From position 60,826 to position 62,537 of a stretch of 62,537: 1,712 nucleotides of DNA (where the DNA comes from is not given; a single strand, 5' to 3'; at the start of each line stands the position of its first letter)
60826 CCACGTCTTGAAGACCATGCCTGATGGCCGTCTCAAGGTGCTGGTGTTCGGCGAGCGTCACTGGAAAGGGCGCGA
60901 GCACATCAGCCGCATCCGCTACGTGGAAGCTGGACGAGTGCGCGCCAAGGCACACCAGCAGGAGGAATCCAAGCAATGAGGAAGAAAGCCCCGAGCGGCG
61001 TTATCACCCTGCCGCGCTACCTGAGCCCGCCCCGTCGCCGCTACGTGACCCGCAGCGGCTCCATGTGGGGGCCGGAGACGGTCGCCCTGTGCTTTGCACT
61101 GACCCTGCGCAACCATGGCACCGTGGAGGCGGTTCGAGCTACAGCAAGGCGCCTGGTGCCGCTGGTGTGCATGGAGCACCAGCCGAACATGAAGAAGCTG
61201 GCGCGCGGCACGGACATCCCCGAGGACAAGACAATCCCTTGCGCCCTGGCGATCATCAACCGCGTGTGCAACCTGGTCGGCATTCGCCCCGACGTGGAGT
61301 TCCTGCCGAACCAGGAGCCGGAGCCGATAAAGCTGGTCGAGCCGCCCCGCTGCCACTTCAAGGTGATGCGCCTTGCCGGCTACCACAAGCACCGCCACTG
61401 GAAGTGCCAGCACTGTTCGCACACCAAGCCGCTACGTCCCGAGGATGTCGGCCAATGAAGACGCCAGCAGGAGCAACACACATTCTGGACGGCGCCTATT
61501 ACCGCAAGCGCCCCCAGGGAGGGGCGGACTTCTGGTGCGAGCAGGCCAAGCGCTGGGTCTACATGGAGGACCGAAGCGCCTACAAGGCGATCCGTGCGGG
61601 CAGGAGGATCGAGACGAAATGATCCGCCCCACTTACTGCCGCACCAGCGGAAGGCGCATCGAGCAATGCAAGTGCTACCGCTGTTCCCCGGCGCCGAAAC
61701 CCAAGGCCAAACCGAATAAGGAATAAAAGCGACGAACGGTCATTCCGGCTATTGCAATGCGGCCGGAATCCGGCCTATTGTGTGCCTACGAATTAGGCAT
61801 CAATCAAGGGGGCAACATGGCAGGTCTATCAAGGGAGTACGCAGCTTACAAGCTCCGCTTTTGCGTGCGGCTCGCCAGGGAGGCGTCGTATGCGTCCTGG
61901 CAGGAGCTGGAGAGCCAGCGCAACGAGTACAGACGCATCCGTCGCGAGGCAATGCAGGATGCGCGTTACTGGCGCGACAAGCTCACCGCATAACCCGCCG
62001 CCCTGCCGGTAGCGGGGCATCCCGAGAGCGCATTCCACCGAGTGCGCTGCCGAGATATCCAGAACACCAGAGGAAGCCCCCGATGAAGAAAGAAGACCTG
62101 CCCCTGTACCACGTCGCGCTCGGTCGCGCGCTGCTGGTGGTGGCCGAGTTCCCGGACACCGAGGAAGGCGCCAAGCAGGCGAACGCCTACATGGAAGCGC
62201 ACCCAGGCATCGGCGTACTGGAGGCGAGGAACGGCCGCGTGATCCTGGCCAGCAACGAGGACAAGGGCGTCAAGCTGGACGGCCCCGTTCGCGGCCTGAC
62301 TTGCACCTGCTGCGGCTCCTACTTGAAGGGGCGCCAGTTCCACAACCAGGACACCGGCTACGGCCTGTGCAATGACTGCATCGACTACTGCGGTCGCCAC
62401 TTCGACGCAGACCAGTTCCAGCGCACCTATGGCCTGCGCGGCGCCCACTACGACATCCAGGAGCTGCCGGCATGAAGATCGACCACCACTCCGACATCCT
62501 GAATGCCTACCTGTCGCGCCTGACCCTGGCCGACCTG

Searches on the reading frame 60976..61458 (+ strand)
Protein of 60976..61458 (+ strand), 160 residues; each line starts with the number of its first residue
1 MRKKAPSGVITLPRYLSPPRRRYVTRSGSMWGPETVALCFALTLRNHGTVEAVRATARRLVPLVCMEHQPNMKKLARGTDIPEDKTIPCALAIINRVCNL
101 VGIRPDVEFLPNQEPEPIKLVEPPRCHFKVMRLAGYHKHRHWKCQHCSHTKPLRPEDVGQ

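Call 21: search_protein_families(library=pfam, max_evalue=0.01, proteins=[window:60976-61458:+])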
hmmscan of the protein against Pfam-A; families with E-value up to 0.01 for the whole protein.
window:60976-61458:+ (160 aa): 1 family
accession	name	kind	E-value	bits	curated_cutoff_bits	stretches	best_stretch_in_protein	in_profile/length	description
PF24886.1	DUF7740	-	2.2e-12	47.4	28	1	33-100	3-63/65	Domain of unknown function (DUF7740)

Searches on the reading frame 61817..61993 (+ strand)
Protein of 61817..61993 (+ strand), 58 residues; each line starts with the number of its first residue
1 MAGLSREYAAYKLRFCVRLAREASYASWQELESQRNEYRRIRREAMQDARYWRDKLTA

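Call 21: search_protein_families(library=pfam, max_evalue=0.01, proteins=[window:61817-61993:+])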
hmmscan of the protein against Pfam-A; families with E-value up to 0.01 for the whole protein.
window:61817-61993:+ (58 aa): 0 families

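Call 38: search_protein_families(library=phrogs, max_evalue=0.001, proteins=[window:61817-61993:+])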
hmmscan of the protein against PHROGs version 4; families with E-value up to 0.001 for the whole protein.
window:61817-61993:+ (58 aa): 0 families

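Call 94: search_protein_families(library=ncbifam, max_evalue=0.01, proteins=[window:61817-61993:+])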
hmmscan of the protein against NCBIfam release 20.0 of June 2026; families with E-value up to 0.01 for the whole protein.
window:61817-61993:+ (58 aa): 0 families

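Call 118: search_solved_structures(query=window:61817-61990:+, max_evalue=1)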
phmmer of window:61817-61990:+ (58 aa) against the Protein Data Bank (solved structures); distinct sequences matched with E-value up to 1: 1.
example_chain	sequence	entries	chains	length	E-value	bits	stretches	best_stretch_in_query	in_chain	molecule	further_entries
9d2f_L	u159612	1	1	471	0.44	14.3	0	9-54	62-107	Tetratricopeptide repeat protein 29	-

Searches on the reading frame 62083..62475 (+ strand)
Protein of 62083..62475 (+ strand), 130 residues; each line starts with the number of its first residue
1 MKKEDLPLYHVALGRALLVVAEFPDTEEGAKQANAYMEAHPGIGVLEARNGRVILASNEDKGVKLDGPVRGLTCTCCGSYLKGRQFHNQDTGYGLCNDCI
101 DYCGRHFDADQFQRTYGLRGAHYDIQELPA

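Call 21: search_protein_families(library=pfam, max_evalue=0.01, proteins=[window:62083-62475:+])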
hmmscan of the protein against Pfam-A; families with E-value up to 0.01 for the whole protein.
window:62083-62475:+ (130 aa): 0 families

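Call 38: search_protein_families(library=phrogs, max_evalue=0.001, proteins=[window:62083-62475:+])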
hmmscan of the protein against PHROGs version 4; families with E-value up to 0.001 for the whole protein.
window:62083-62475:+ (130 aa): 0 families

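Call 94: search_protein_families(library=ncbifam, max_evalue=0.01, proteins=[window:62083-62475:+])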
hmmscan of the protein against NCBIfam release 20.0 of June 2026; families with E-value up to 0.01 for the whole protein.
window:62083-62475:+ (130 aa): 0 families

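Call 116: search_solved_structures(query=window:62083-62472:+, max_evalue=1)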
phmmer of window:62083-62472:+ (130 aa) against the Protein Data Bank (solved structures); distinct sequences matched with E-value up to 1: 1.
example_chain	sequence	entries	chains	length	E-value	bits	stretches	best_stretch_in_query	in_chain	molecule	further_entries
1iue_A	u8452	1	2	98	0.49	13.7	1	38-93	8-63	FERREDOXIN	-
